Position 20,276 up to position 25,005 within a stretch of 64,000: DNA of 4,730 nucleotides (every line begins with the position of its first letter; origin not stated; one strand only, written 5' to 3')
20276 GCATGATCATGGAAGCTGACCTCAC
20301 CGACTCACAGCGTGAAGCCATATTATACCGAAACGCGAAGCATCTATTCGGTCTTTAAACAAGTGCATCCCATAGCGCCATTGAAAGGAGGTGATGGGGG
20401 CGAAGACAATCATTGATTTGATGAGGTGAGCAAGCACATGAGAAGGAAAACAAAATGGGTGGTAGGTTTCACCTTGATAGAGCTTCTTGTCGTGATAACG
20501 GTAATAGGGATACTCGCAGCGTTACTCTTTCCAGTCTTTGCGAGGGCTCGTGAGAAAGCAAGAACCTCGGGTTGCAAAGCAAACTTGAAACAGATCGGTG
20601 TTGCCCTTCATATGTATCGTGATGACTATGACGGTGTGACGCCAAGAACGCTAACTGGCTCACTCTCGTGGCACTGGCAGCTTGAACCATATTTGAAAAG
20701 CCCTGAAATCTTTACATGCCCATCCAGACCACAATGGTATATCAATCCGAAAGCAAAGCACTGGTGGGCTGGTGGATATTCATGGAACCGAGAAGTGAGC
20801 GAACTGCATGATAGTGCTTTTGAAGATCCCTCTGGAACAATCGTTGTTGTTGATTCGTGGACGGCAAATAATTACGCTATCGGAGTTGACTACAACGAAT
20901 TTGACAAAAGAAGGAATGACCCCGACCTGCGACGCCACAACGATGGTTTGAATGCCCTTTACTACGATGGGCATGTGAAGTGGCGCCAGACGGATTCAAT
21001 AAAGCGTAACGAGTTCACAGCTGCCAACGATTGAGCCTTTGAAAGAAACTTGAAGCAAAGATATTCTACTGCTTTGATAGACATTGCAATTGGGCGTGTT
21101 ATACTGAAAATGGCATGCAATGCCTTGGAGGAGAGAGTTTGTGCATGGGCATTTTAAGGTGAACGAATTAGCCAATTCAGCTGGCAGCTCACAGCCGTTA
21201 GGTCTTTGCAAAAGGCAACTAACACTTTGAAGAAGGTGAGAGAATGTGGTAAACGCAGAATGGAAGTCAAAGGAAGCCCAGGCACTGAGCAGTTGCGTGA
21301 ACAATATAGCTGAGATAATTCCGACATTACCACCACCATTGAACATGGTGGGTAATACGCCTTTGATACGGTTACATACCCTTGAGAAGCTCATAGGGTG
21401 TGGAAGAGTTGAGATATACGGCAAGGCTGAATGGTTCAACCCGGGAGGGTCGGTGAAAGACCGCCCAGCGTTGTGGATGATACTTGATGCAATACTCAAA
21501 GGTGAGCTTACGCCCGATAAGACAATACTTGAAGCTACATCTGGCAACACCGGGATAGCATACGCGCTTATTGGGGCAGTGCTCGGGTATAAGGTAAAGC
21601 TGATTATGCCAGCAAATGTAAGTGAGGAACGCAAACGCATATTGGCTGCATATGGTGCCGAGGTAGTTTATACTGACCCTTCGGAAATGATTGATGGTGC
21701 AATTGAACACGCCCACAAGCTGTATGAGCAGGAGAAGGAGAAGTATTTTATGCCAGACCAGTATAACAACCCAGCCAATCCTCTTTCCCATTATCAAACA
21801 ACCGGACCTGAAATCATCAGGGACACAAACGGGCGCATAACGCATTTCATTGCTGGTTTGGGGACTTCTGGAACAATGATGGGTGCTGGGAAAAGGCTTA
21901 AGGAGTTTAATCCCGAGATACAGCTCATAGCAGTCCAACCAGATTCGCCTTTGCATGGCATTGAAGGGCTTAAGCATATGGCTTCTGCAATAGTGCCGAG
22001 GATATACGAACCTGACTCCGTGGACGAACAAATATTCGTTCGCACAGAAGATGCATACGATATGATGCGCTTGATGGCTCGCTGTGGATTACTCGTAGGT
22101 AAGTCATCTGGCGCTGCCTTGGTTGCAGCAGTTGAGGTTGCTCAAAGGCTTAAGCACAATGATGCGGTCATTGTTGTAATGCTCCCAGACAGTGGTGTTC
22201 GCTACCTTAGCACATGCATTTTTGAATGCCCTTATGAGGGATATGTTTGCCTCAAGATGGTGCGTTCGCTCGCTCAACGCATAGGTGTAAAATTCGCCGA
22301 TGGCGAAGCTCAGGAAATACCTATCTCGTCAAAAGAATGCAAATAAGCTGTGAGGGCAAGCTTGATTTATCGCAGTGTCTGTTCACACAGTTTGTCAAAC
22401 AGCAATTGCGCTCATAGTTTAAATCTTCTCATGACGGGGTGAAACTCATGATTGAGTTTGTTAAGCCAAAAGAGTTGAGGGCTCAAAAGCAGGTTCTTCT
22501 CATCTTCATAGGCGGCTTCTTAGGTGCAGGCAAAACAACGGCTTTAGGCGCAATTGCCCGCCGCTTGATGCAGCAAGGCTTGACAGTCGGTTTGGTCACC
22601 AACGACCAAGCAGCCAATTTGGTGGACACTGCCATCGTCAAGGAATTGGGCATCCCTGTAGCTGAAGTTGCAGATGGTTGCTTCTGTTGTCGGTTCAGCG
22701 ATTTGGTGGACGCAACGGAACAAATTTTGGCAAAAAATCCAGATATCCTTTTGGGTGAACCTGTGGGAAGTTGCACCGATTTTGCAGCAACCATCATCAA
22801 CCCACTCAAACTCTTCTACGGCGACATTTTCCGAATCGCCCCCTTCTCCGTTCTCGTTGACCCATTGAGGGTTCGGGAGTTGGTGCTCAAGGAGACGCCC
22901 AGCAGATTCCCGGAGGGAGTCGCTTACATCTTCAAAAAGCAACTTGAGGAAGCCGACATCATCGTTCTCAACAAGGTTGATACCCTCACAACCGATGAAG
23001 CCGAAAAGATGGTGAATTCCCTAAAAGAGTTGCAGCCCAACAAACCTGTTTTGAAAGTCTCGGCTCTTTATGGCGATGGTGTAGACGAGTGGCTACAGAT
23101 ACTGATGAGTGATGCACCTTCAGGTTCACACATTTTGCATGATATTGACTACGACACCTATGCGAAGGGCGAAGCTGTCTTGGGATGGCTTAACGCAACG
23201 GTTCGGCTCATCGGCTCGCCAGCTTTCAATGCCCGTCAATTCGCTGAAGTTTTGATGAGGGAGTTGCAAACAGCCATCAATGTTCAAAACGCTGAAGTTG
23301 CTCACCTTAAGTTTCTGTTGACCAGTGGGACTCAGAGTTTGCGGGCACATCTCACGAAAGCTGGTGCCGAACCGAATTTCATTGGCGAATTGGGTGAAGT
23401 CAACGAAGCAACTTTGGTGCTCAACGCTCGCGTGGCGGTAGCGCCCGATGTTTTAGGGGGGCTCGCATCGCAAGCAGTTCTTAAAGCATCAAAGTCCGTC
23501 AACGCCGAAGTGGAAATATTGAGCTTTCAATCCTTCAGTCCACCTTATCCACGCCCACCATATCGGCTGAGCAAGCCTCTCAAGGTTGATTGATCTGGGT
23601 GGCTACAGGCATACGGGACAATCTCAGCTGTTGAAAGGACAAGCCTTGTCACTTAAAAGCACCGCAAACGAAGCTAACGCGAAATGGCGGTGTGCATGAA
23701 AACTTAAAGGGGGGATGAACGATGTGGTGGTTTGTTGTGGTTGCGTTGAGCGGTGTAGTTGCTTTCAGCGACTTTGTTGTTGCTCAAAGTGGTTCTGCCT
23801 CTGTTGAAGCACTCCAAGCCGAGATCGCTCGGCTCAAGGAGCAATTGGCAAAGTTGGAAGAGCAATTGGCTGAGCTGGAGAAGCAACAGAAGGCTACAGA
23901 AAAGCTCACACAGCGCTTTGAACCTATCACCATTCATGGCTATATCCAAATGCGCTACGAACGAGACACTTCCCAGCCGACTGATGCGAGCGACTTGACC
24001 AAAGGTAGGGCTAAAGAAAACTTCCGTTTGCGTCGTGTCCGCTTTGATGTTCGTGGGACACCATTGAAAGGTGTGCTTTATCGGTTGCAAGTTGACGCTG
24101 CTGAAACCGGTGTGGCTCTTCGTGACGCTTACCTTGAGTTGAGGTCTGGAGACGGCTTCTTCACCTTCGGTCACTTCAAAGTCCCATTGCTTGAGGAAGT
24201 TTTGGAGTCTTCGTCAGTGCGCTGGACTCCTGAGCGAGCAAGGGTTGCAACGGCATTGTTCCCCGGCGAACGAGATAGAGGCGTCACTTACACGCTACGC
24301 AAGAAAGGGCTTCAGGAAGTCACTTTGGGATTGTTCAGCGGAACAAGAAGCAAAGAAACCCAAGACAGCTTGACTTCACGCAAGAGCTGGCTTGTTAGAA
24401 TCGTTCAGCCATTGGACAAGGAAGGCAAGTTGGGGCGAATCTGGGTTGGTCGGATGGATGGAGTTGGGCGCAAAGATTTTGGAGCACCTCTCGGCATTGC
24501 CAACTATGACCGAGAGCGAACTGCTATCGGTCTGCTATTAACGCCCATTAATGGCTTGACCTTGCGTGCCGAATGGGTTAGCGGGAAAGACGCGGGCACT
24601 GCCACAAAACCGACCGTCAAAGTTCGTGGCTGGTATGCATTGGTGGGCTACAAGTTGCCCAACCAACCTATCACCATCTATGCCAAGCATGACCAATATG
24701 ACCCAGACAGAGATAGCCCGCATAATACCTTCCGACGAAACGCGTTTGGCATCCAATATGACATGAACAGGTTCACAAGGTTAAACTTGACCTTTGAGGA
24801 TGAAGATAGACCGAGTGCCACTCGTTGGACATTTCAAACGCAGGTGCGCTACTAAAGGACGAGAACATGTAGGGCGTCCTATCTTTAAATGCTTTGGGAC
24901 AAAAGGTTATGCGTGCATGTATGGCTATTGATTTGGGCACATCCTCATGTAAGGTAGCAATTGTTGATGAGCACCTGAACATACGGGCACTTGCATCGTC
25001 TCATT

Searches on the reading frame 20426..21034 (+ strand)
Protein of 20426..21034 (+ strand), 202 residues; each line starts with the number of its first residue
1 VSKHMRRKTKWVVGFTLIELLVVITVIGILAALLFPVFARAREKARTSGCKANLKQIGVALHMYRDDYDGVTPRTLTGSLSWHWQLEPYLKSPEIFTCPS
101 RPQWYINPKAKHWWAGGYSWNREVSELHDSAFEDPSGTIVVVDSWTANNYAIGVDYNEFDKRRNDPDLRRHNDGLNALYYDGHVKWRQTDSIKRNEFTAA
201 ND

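Call 39: search_protein_families(library=pfam, proteins=[window:20426-21034:+], max_evalue=0.00001)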
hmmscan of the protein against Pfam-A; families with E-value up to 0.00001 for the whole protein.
window:20426-21034:+ (202 aa): 1 family
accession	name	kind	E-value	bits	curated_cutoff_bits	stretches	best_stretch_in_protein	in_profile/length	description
PF07596.16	SBP_bac_10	-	1.6e-11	45.2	23.3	1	40-96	2-66/268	Protein of unknown function (DUF1559)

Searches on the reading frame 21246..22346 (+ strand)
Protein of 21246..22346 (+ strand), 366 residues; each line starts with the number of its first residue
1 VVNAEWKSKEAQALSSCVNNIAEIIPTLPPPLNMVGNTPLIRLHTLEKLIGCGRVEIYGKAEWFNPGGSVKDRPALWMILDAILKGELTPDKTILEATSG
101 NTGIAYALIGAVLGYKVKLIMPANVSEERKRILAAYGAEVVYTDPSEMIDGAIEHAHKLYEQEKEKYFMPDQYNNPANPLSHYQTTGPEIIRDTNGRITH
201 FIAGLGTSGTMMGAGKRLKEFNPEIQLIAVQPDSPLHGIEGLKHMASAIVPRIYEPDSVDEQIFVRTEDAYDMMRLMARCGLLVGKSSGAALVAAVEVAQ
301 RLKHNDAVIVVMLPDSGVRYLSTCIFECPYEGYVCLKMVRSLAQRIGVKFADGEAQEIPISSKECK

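Call 39: search_protein_families(library=pfam, proteins=[window:21246-22346:+], max_evalue=0.00001)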
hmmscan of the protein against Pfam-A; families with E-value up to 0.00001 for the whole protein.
window:21246-22346:+ (366 aa): 1 family
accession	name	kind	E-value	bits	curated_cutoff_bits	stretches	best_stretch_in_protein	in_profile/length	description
PF00291.31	PALP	-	2.2e-70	237.7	35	1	35-314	5-294/295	Pyridoxal-phosphate dependent enzyme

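Call 69: search_protein_families(library=ncbifam, proteins=[window:21246-22346:+], max_evalue=1e-20)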
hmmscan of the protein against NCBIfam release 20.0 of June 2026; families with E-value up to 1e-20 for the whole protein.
window:21246-22346:+ (366 aa): 8 families
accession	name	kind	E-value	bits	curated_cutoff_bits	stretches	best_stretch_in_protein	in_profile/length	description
TIGR01138.1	cysM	equivalog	3.9e-107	358.1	394.2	1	33-326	4-290/290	cysteine synthase B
TIGR01136.1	cysKM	subfamily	6.4e-106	354.1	344.15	1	33-326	3-299/299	cysteine synthase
NF008735.0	PRK11761.1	equivalog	2e-91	306.3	413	1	33-327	8-295/296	cysteine synthase CysM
TIGR01139.1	cysK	equivalog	8.2e-91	304.3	350.95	1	33-326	3-298/298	cysteine synthase A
TIGR01137.1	cysta_beta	equivalog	9.5e-80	268.5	510.25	1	33-324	7-309/457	cystathionine beta-synthase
NF007989.0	PRK10717.1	equivalog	1.2e-76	258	387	1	33-326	10-318/334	cysteine synthase A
TIGR03945.1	PLP_SbnA_fam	equivalog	9.9e-59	198.9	349.95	1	33-323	3-297/304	2,3-diaminopropionate biosynthesis protein SbnA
NF053679.1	CysteaSynCapA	equivalog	3.7e-54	183.7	600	1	32-323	11-317/329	cysteate synthase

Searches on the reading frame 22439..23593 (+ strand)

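Call 39: search_protein_families(library=pfam, proteins=[window:22439-23593:+], max_evalue=0.00001)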
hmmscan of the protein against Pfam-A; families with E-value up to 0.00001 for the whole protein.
window:22439-23593:+ (384 aa): 3 families
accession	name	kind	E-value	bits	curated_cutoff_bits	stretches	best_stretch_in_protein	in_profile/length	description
PF02492.25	cobW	-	9e-26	91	20.7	1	22-205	3-179/180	CobW/HypB/UreG, nucleotide-binding domain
PF03308.22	MeaB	-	3.2e-06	26.8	23.1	0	168-220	169-229/273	Methylmalonyl Co-A mutase-associated GTPase MeaB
PF25199.1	nSTAND_NTPase5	-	7.3e-06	26.3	34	0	14-70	36-93/145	Novel STAND NTPase 5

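Call 69: search_protein_families(library=ncbifam, proteins=[window:22439-23593:+], max_evalue=1e-20)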
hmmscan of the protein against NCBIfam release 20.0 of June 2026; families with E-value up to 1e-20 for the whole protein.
window:22439-23593:+ (384 aa): 0 families

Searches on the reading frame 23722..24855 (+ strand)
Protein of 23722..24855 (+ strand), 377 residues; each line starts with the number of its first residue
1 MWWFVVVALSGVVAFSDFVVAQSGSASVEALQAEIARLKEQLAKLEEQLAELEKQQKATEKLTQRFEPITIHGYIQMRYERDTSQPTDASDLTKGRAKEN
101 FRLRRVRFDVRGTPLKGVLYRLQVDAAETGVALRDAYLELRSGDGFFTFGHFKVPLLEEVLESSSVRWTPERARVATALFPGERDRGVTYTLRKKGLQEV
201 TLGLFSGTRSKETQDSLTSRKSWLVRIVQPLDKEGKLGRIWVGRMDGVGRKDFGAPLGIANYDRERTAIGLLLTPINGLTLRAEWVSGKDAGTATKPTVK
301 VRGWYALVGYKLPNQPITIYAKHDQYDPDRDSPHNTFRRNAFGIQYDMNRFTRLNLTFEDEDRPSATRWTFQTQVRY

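Call 39: search_protein_families(library=pfam, proteins=[window:23722-24855:+], max_evalue=0.00001)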
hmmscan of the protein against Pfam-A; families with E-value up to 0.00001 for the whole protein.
window:23722-24855:+ (377 aa): 1 family
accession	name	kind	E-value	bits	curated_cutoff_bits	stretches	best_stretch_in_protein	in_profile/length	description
PF07396.17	Porin_O_P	-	1.3e-09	38.2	20.9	1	97-214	23-154/370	Phosphate-selective porin O and P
